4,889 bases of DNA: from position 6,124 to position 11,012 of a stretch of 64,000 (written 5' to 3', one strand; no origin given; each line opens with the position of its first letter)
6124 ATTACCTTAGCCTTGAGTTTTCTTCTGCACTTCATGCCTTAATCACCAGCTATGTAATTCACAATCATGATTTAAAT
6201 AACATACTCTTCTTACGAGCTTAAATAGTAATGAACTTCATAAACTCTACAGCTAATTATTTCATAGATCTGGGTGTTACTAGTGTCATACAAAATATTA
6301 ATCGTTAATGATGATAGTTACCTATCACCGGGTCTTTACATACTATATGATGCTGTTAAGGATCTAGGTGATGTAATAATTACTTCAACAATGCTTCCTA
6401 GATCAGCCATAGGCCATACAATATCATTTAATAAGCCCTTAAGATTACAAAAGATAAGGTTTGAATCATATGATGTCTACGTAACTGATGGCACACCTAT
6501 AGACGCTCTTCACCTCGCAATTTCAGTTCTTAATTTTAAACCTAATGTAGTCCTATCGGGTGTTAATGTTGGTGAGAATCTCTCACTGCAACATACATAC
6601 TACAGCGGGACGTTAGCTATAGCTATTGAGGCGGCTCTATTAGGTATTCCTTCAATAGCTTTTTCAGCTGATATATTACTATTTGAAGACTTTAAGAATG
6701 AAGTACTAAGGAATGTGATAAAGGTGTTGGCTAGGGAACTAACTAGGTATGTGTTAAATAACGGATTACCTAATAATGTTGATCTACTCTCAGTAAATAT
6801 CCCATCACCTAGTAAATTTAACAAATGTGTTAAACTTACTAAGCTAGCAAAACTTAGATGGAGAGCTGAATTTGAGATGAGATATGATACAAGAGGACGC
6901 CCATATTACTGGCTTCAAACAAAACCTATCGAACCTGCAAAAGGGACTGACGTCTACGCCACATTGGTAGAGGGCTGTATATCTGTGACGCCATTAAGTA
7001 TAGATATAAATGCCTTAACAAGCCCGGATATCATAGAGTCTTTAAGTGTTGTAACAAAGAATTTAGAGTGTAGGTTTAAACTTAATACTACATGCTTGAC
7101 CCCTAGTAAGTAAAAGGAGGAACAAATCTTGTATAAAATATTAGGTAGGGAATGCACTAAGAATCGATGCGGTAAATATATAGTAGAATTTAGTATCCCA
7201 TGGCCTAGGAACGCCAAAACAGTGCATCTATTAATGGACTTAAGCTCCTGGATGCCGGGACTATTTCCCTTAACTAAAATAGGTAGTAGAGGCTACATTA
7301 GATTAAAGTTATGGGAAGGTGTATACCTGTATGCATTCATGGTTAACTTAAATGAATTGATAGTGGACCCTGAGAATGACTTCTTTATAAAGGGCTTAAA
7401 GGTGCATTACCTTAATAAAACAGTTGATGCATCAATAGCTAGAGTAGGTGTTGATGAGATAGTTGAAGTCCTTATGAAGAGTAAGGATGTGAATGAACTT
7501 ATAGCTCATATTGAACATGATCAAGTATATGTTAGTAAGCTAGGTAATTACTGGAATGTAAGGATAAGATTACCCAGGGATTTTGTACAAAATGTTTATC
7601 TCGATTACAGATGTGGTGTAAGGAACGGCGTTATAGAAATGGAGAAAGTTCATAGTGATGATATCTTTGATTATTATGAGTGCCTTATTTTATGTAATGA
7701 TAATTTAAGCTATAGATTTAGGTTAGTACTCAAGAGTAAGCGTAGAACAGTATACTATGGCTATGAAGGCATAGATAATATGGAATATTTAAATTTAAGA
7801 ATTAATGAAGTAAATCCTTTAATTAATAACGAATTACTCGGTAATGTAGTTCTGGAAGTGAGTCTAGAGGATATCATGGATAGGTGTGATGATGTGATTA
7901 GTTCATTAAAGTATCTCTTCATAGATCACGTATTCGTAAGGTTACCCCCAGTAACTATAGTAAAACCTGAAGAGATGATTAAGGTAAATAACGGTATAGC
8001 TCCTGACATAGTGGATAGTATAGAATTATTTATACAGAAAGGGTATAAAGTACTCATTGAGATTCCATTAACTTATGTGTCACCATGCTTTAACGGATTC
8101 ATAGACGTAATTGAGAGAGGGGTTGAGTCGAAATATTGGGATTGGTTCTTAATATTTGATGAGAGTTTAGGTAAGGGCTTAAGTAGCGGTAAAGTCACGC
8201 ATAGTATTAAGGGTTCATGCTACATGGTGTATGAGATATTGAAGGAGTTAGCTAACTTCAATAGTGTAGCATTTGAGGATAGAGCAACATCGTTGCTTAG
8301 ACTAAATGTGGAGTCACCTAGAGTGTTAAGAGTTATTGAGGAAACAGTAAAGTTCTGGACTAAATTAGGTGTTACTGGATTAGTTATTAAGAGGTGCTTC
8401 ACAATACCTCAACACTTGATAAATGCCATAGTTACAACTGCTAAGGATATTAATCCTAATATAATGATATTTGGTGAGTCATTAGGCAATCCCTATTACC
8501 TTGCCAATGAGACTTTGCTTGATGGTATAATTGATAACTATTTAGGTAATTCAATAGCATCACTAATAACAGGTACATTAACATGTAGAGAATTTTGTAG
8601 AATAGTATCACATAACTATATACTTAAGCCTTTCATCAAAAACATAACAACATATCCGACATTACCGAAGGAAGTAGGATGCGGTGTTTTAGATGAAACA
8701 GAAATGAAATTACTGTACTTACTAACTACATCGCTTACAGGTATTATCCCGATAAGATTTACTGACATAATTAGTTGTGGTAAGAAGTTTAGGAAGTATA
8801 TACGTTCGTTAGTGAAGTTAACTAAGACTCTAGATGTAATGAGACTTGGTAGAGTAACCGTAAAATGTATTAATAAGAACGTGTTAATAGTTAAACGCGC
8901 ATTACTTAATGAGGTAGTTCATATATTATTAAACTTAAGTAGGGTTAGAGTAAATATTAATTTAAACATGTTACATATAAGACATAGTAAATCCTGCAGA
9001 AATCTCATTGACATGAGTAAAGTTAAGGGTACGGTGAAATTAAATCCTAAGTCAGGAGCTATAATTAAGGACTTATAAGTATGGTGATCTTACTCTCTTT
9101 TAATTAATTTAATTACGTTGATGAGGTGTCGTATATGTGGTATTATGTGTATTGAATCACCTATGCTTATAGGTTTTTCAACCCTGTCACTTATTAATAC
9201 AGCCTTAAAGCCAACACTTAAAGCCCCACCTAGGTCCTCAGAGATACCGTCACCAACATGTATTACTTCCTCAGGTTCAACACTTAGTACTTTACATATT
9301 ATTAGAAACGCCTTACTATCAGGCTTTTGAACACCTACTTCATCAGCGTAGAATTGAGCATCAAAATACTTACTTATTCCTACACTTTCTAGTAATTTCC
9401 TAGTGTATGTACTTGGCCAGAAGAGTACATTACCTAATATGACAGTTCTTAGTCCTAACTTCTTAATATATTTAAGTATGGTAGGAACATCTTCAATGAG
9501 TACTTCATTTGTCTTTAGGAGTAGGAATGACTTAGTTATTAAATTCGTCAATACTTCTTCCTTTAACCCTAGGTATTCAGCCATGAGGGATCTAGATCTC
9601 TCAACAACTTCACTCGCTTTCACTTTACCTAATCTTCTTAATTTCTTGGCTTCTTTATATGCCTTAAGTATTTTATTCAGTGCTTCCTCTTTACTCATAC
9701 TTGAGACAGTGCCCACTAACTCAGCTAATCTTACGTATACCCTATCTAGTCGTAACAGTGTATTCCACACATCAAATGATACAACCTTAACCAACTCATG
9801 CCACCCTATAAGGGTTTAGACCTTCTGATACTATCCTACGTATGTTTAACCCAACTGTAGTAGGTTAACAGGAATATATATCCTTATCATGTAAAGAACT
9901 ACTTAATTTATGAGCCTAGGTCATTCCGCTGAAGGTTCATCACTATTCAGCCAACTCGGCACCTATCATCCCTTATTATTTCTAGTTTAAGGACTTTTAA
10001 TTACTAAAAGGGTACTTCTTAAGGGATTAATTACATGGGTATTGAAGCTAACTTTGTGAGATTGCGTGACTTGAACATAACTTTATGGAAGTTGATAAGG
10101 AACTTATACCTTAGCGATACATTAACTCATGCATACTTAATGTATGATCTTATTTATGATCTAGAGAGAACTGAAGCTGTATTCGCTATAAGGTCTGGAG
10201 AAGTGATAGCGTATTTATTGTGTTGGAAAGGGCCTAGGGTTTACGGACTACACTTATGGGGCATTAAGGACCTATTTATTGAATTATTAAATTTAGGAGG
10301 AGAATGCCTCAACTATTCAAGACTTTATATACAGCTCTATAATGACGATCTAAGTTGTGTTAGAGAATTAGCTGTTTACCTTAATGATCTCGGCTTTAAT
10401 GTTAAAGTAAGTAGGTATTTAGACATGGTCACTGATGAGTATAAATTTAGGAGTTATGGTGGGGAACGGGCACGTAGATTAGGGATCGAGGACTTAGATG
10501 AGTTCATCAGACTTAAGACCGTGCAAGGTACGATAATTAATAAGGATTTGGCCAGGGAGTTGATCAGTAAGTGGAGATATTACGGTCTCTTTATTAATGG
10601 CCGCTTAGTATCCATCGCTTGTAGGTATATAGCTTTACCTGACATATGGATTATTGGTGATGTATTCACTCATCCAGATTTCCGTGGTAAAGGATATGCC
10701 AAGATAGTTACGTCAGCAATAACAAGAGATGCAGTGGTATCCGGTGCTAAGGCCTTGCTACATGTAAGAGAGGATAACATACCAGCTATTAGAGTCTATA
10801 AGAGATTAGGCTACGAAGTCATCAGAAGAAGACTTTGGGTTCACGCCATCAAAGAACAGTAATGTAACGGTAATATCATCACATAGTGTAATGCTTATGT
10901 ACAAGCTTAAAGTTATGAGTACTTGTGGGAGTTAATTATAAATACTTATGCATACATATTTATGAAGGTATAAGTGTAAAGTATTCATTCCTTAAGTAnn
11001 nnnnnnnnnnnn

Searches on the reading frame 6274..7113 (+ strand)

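Call 20: search_protein_families(library=pfam, proteins=[window:6274-7113:+])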
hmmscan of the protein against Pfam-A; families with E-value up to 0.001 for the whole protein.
window:6274-7113:+ (279 aa): 1 family
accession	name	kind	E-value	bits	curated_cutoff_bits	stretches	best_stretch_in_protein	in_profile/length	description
PF01975.23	SurE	-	1.4e-40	139.6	22.1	1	8-197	1-188/189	Survival protein SurE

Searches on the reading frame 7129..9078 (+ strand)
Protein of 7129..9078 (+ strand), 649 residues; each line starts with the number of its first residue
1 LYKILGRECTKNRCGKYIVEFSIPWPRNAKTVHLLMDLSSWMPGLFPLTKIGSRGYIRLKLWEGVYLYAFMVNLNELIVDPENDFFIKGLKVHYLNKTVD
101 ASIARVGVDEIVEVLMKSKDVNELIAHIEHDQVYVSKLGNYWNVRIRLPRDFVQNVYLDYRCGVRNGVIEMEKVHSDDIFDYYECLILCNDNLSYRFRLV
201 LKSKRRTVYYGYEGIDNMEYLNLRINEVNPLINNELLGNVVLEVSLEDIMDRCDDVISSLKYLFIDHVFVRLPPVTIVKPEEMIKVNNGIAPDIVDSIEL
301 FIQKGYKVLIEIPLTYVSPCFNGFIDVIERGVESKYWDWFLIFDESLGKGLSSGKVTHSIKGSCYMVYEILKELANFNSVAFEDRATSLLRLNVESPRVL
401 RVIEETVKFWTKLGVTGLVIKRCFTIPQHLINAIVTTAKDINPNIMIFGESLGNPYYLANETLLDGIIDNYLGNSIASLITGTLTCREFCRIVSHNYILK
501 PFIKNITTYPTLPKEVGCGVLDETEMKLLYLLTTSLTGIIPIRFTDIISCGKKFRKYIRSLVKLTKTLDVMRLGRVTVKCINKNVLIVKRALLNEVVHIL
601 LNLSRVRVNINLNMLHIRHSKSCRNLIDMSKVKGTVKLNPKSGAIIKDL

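Call 79: search_protein_families(library=pfam, proteins=[window:7129-9078:+], max_evalue=0.0001)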
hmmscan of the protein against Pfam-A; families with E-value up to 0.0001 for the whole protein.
window:7129-9078:+ (649 aa): 1 family
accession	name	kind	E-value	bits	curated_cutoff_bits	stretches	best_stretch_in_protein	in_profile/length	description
PF02903.20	Alpha-amylase_N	-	6.7e-08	33.2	23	1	125-217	6-103/120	Alpha amylase, N-terminal ig-like domain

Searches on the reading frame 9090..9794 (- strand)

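Call 20: search_protein_families(library=pfam, proteins=[window:9090-9794:-])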
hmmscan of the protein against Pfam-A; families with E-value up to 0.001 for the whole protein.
window:9090-9794:- (234 aa): 3 families
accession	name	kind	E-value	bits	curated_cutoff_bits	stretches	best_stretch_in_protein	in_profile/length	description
PF00702.32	Hydrolase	-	6e-19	69.6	26.4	1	2-195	1-191/191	haloacid dehalogenase-like hydrolase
PF13419.12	HAD_2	-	5.5e-11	43.3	23.8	1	40-200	17-177/178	Haloacid dehalogenase-like hydrolase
PF13242.12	Hydrolase_like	-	6e-06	26.5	22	1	156-203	3-50/75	HAD-hyrolase-like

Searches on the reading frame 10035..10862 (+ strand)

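Call 20: search_protein_families(library=pfam, proteins=[window:10035-10862:+])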
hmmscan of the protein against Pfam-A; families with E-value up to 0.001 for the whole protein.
window:10035-10862:+ (275 aa): 6 families
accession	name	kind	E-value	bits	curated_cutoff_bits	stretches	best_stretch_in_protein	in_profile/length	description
PF08445.16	FR47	-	2.7e-17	63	22.1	1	183-269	2-86/86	FR47-like protein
PF00583.31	Acetyltransf_1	-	1.1e-14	55.1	20.7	1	177-260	24-116/116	Acetyltransferase (GNAT) family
PF13508.13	Acetyltransf_7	-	8.2e-08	33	27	1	188-262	11-84/84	Acetyltransferase (GNAT) domain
PF12746.13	GNAT_acetyltran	-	4.7e-07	30.1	26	1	186-263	163-237/243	GNAT acetyltransferase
PF13673.13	Acetyltransf_10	-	6.6e-05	23.3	23.6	1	166-265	15-112/128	Acetyltransferase (GNAT) domain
PF13527.13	Acetyltransf_9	-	0.00038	20.9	25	0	170-262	31-126/127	Acetyltransferase (GNAT) domain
